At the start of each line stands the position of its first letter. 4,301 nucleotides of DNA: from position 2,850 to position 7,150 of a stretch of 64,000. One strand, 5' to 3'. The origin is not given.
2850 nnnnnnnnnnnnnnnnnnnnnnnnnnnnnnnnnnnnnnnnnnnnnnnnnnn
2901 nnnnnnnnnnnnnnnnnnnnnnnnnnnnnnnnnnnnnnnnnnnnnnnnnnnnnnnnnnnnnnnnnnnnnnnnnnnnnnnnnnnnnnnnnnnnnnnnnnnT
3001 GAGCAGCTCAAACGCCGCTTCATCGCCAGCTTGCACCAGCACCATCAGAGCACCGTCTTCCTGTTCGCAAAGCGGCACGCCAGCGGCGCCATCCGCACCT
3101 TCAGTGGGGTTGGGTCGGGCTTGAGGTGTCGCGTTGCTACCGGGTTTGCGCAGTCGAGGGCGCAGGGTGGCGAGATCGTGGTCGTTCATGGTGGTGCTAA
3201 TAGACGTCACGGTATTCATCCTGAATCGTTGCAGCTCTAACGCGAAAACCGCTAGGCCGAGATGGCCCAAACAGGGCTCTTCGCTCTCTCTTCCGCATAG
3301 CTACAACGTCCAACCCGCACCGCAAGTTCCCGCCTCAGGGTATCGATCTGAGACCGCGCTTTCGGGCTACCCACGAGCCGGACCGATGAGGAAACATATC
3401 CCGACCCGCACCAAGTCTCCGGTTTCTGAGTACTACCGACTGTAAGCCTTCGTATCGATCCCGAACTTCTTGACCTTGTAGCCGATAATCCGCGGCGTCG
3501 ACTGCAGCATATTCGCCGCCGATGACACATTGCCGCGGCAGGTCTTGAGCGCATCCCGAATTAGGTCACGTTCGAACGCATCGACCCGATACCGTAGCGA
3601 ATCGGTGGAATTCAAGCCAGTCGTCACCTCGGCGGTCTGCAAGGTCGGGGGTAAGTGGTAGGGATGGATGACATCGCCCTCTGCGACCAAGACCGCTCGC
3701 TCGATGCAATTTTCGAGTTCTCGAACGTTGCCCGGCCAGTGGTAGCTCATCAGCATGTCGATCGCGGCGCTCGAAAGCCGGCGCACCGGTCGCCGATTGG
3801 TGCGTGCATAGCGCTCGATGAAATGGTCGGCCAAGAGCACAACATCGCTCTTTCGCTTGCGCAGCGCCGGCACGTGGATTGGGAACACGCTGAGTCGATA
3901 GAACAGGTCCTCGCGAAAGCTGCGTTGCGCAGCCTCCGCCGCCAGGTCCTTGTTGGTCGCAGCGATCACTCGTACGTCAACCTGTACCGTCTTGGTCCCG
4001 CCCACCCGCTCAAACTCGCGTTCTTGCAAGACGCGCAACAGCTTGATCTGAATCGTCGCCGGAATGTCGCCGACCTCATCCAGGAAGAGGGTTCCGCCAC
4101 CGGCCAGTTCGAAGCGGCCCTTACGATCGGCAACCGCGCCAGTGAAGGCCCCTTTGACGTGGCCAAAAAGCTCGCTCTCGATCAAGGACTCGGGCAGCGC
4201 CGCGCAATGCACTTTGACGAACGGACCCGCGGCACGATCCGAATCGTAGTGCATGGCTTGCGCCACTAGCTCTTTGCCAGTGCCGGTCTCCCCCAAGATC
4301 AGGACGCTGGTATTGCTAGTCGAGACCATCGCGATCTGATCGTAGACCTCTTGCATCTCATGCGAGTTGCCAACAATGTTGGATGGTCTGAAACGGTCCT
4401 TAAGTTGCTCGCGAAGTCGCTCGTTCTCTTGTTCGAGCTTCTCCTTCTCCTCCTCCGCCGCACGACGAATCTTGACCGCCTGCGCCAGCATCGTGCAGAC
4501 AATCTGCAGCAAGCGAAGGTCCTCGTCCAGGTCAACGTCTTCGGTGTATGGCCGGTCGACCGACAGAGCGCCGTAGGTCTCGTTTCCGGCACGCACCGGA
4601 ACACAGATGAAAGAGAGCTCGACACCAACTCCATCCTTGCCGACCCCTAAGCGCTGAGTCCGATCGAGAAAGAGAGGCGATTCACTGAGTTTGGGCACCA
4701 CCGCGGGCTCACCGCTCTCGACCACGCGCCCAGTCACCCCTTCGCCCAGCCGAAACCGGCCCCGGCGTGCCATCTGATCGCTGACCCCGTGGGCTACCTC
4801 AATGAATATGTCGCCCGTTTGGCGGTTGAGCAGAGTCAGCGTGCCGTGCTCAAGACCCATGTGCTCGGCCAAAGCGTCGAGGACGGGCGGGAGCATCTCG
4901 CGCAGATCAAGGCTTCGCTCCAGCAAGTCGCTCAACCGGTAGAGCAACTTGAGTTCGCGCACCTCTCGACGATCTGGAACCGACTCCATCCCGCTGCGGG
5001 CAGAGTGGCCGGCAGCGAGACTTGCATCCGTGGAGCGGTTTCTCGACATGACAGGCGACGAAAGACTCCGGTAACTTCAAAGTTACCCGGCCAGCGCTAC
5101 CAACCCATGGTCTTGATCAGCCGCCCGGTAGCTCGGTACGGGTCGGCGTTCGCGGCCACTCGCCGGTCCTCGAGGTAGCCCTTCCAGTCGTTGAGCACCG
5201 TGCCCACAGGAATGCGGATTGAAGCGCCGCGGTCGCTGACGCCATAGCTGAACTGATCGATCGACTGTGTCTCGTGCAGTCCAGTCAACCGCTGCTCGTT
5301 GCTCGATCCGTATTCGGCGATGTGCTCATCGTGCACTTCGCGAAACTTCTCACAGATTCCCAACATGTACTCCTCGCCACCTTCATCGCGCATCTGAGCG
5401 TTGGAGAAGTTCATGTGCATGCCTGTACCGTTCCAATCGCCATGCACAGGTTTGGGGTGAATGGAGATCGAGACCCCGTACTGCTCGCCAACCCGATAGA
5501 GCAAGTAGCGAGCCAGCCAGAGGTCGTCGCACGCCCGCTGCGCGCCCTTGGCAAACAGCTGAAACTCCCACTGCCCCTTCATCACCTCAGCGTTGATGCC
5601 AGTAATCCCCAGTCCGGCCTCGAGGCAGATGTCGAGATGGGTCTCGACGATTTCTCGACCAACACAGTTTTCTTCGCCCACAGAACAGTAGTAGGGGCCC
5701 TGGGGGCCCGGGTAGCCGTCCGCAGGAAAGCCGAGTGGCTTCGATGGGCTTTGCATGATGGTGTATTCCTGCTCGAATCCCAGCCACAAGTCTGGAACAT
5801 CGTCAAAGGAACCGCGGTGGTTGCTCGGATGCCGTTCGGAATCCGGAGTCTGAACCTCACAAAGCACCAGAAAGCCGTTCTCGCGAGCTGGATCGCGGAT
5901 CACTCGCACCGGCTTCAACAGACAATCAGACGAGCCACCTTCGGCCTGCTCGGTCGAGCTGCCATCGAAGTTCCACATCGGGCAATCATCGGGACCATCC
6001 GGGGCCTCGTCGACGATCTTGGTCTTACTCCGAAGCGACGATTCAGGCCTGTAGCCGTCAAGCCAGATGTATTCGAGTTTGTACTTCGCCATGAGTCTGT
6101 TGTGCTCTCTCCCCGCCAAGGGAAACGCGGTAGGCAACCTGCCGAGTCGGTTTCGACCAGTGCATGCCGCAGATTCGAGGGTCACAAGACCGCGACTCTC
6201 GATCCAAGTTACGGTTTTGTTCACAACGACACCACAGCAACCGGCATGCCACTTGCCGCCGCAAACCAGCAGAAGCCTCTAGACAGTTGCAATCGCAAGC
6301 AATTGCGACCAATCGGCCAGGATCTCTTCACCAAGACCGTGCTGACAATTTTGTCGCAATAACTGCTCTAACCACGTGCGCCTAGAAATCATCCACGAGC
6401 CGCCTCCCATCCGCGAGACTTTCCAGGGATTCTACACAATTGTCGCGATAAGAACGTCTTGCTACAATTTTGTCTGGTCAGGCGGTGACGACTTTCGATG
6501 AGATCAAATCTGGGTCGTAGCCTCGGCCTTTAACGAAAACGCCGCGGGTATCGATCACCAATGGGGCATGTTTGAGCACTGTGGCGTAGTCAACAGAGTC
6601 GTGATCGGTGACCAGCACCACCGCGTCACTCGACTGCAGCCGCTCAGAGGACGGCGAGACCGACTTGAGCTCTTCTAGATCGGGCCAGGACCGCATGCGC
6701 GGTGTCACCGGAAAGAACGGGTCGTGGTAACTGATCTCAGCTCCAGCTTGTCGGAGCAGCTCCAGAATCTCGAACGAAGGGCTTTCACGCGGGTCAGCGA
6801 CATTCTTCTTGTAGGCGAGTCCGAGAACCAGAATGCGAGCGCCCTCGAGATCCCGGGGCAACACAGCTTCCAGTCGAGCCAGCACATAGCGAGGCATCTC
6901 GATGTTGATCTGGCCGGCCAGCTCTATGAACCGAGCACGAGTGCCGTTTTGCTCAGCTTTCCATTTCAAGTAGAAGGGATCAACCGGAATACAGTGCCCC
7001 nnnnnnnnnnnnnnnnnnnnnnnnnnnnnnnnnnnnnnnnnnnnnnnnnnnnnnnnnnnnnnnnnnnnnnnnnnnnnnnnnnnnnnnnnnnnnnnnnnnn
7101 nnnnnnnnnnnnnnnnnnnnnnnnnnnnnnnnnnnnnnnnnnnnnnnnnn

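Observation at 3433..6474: Self-contained sigma54-glnII-GAF activator module without NtrBC or nif genes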

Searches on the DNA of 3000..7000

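Call 15: search_rna_families(source=window, start=3000, end=7000, threshold=evalue, max_evalue=1)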
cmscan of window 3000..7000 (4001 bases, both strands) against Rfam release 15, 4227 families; matches with E-value up to 1: 0.
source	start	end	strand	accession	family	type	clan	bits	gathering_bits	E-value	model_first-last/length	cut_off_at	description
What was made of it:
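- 6093..6225 (-): Predicted 5' untranslated leader of about 133 nt, with a purine-rich ribosome-binding stretch (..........) before the ATG. No Rfam family matches (call 15).
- Tried and rejected: Rfam at E <= 1 found nothing in 3000-7000 (call 15).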
